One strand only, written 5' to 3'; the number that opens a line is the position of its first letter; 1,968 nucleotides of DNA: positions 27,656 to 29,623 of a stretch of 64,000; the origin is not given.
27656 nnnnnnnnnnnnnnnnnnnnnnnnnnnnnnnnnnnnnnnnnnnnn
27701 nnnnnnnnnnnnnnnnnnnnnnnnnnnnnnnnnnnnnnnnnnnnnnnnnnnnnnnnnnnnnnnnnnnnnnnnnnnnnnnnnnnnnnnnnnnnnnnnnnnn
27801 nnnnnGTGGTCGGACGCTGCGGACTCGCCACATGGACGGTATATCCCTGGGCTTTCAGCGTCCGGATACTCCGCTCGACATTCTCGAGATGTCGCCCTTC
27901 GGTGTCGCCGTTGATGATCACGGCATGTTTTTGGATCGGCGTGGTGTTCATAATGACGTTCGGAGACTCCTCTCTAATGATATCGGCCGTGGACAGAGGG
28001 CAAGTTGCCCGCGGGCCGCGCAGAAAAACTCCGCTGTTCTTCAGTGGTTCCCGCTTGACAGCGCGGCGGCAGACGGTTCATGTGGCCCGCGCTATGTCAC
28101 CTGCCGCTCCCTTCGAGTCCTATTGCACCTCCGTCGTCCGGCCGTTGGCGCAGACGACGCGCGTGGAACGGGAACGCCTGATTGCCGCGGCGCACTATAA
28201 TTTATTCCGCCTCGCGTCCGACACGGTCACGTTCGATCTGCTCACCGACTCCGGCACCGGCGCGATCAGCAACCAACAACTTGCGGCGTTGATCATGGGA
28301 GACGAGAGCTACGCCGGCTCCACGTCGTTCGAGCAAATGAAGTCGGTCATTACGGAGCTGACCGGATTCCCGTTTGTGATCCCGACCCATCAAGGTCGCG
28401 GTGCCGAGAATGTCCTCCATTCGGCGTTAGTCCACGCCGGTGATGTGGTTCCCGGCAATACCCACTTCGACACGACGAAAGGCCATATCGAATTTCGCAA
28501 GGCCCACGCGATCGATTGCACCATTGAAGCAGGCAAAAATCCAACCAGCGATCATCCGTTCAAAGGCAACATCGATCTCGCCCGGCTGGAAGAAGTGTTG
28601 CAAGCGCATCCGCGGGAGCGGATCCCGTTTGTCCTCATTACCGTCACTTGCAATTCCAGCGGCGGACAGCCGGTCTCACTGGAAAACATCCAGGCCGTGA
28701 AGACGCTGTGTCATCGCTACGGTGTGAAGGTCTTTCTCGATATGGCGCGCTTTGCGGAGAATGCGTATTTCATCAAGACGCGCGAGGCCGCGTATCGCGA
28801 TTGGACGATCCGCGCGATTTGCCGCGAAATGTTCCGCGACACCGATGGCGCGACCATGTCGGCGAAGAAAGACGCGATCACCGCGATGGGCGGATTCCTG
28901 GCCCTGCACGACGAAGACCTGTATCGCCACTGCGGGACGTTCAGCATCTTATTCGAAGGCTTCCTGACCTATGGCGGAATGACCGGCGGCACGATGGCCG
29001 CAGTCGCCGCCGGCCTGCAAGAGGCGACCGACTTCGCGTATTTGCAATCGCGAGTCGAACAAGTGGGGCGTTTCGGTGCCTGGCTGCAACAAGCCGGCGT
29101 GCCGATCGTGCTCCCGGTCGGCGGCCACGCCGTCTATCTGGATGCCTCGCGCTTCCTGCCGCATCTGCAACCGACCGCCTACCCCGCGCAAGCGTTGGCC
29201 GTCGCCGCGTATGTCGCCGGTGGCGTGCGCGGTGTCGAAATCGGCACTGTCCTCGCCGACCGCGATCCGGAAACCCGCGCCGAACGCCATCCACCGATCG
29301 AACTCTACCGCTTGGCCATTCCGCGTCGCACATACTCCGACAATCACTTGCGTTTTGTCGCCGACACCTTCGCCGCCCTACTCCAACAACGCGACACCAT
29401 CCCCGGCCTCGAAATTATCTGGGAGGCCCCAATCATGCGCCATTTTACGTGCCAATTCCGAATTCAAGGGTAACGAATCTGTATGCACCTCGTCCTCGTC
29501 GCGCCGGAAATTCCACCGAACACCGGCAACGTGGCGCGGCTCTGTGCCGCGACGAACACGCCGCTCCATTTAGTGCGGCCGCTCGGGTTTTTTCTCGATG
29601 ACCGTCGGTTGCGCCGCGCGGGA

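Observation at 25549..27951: Unusual fusion: caspase-like His-Cys peptidase domain + thioredoxin (WCGPC) + long helical-repeat tail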

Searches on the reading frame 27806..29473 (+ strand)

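Call 3: search_protein_families(library=pfam, proteins=[window:27806-29473:+], max_evalue=1)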
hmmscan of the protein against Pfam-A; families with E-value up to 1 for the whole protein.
window:27806-29473:+ (555 aa): 3 families
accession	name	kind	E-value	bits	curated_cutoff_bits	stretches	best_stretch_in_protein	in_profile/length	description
PF01212.27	Beta_elim_lyase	-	1.4e-71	241.6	27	1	144-520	1-287/288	Beta-eliminating lyase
PF05889.19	SepSecS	-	0.0021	17.3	21.1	1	401-467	193-257/389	O-phosphoseryl-tRNA(Sec) selenium transferase, SepSecS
PF00155.27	Aminotran_1_2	-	0.0058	16.3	19.7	1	254-314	126-187/361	Aminotransferase class I and II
